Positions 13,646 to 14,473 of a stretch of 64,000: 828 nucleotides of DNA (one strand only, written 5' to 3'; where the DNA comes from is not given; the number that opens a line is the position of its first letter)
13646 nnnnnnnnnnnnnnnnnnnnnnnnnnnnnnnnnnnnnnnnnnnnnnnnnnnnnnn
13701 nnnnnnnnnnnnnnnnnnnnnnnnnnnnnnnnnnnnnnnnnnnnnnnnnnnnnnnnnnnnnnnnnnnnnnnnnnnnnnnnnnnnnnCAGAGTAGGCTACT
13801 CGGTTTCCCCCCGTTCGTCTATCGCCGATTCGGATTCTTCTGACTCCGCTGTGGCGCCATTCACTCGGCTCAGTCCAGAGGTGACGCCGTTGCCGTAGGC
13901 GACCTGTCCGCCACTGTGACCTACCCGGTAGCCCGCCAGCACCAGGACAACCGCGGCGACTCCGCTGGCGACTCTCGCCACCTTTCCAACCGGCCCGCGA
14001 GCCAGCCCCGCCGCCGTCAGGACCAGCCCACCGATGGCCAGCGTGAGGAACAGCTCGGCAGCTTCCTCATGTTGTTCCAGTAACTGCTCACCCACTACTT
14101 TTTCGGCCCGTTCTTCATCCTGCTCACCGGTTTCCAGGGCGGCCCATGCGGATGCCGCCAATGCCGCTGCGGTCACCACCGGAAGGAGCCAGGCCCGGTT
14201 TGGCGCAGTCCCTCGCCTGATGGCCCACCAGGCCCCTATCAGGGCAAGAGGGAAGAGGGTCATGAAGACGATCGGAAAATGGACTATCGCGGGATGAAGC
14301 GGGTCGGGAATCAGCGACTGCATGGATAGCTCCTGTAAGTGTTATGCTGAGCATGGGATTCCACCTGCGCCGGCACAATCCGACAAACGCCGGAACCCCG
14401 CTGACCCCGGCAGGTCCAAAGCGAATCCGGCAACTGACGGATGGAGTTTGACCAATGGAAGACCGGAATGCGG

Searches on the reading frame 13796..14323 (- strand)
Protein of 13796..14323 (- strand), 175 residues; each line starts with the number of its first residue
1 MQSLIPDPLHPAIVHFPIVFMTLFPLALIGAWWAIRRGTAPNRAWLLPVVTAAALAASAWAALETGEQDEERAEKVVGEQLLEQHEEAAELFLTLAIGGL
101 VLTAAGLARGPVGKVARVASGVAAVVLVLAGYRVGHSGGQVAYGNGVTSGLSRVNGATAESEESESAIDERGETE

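Call 12: search_protein_families(library=pfam, proteins=[window:13796-14323:-])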
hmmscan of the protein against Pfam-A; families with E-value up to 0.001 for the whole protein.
window:13796-14323:- (175 aa): 1 family
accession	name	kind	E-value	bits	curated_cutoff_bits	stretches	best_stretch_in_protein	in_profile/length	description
PF09990.14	DUF2231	-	6.9e-09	36.3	26.4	1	7-148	2-136/139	Predicted membrane protein (DUF2231)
